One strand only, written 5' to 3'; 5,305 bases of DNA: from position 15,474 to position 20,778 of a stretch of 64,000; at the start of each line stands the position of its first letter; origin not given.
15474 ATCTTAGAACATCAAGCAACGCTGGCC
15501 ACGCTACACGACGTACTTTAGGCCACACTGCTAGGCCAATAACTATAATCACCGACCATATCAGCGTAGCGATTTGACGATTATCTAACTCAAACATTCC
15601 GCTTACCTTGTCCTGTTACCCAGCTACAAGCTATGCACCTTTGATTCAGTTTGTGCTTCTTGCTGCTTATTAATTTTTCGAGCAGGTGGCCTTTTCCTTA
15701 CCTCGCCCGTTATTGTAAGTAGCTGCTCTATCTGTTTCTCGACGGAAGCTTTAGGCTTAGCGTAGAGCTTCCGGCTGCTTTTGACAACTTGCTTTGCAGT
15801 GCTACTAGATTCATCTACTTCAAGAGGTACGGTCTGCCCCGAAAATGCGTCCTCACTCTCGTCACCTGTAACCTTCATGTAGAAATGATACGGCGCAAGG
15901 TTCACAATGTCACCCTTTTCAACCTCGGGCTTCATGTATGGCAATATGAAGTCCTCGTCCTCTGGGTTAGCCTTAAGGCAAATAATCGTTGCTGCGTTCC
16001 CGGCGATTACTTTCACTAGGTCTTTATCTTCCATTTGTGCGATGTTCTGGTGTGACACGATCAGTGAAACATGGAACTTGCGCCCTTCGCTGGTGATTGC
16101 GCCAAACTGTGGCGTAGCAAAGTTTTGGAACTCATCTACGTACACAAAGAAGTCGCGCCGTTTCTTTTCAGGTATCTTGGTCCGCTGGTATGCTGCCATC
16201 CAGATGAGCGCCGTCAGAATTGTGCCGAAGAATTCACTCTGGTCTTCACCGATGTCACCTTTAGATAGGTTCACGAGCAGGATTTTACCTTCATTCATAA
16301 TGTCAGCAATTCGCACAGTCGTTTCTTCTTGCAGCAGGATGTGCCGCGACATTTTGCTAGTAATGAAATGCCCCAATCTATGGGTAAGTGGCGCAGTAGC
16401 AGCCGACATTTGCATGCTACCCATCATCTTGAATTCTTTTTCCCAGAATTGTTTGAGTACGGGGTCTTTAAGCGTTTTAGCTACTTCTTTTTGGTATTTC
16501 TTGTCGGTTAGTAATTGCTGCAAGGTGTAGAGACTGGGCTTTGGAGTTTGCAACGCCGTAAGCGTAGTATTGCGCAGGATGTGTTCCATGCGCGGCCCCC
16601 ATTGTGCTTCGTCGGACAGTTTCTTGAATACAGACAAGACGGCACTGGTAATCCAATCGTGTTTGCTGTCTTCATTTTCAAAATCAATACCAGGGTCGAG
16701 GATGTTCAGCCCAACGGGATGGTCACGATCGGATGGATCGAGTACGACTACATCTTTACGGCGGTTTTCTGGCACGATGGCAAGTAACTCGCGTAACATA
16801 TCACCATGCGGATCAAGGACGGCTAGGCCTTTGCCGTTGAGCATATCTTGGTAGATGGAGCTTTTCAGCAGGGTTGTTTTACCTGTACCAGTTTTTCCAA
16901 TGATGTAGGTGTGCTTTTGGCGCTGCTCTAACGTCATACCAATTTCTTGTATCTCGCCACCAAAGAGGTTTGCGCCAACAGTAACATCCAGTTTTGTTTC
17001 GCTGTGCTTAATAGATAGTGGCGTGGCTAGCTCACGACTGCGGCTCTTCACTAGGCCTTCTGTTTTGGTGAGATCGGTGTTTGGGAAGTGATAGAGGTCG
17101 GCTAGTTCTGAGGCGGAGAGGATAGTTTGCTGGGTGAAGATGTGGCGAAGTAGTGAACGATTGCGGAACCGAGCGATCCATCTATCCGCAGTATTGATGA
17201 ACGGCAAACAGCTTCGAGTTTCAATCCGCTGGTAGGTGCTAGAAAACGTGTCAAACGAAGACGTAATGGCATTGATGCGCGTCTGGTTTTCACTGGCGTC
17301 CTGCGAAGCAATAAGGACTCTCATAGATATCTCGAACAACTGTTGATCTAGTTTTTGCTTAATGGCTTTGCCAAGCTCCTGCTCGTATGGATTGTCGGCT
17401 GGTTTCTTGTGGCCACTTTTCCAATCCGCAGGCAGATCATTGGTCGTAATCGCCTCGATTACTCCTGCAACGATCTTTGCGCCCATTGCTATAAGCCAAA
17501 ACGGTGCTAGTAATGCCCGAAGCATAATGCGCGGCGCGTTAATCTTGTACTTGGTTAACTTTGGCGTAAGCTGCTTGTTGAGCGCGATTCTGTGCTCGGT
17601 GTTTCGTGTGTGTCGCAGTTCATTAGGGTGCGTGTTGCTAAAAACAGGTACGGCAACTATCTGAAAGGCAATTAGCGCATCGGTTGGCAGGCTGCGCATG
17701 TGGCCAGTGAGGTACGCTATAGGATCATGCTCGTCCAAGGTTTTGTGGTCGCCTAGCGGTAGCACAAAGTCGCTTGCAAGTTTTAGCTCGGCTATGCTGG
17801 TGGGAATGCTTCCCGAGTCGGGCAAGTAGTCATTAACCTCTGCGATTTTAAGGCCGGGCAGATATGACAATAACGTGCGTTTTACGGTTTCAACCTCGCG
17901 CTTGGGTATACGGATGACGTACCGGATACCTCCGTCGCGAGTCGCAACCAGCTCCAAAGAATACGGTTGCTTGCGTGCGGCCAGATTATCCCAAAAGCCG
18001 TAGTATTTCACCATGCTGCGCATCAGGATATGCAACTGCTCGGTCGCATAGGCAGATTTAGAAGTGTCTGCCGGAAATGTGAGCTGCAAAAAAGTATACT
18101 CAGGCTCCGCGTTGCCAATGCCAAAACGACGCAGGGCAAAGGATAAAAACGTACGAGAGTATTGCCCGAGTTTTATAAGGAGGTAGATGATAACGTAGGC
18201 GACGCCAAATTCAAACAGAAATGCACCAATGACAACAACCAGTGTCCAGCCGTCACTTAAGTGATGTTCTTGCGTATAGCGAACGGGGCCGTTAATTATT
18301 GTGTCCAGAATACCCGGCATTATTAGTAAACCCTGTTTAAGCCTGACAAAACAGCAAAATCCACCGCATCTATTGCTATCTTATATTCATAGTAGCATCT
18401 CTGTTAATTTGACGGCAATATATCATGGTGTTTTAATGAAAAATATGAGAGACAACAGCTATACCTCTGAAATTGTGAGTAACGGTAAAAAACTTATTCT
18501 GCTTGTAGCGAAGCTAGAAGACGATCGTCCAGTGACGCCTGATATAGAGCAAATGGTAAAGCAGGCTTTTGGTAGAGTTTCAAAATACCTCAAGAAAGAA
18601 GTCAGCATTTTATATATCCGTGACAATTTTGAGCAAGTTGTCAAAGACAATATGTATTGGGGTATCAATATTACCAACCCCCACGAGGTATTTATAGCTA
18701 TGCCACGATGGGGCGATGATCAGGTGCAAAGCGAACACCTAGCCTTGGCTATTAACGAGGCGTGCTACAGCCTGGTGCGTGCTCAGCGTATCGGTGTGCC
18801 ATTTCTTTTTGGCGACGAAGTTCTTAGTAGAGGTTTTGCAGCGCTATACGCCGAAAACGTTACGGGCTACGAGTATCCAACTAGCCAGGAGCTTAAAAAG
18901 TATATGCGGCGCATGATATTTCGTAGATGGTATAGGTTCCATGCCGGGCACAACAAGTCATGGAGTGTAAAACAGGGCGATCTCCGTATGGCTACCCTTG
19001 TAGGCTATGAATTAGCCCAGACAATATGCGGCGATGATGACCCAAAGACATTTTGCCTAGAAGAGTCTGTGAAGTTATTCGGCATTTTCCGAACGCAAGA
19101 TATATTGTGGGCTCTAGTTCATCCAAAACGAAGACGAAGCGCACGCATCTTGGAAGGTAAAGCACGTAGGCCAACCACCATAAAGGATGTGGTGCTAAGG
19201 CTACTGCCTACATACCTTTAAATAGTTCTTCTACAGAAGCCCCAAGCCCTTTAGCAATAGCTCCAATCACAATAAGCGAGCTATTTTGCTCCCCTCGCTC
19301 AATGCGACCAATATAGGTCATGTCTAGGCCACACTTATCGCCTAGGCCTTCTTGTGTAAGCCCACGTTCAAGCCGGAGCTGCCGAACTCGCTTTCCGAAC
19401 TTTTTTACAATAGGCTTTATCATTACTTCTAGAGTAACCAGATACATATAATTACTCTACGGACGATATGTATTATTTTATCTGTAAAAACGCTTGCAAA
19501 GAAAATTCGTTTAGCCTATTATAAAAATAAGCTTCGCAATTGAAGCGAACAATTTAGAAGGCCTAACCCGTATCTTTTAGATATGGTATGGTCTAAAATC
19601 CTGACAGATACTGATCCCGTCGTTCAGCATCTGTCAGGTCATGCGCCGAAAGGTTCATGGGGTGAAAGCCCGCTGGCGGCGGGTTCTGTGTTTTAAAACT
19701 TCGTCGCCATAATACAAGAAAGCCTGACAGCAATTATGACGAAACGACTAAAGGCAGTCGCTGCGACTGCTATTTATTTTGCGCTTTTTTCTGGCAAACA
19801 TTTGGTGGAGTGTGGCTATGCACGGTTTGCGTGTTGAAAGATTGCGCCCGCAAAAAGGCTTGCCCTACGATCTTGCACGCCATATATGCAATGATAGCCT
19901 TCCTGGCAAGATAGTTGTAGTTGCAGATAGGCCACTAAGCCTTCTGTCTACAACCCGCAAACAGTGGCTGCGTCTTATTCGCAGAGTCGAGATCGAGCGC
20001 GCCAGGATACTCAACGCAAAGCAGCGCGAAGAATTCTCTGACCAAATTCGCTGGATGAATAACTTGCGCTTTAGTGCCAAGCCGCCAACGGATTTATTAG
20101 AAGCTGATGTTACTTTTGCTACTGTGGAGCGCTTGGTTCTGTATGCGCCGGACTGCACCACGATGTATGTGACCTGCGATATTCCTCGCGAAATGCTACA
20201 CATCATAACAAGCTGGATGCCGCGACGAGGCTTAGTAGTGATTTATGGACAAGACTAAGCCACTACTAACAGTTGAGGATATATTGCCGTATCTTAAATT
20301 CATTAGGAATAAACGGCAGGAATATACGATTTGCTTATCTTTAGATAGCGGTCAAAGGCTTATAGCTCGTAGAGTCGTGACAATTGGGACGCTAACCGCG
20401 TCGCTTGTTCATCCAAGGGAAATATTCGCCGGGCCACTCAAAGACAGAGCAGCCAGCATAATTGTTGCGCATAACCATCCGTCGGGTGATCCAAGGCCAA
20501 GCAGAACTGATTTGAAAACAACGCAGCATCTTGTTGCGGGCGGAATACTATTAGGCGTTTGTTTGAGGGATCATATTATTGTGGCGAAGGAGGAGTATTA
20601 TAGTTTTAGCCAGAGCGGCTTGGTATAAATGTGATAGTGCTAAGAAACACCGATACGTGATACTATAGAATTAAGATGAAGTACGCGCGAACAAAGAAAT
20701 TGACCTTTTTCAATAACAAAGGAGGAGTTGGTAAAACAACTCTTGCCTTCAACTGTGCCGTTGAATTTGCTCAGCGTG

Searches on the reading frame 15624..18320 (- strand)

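Call 9: search_protein_families(library=pfam, proteins=[window:15624-18320:-], max_evalue=0.01)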
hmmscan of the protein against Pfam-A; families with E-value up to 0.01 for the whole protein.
window:15624-18320:- (898 aa): 8 families
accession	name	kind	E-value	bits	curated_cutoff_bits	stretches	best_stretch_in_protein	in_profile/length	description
PF10412.15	TrwB_AAD_bind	-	1.9e-09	37.3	20.5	1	457-787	4-313/387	Type IV secretion-system coupling protein DNA-binding domain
PF01935.23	DUF87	-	2.4e-07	31.5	23.2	1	468-702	23-217/220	Helicase HerA, central domain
PF12696.13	TraG-D_C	-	9.1e-05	22.8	22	1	726-785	4-67/126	TraM recognition site of TraD and TraG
PF12846.13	AAA_10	-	0.00031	20.4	27.5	1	467-618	20-165/362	AAA-like domain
PF25199.1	nSTAND_NTPase5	-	0.00049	20.4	34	1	466-532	39-107/145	Novel STAND NTPase 5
PF24389.1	ORC-CDC6-like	-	0.0013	18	27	0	467-493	31-57/571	ORC-CDC6-like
PF13401.12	AAA_22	-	0.0026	18.5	27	0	466-491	3-28/130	AAA domain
PF00005.33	ABC_tran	-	0.0085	17.1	25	0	460-487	4-30/137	ABC transporter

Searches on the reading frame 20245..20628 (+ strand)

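Call 9: search_protein_families(library=pfam, proteins=[window:20245-20628:+], max_evalue=0.01)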
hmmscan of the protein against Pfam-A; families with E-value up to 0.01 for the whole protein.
window:20245-20628:+ (127 aa): 2 families
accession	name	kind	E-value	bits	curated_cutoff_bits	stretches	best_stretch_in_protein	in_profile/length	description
PF04002.20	RadC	-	2.7e-37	127.8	22.1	1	11-125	5-120/121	RadC-like JAB domain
PF14464.11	Prok-JAB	-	0.00038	20.7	25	1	65-102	62-99/114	Prokaryotic homologs of the JAB domain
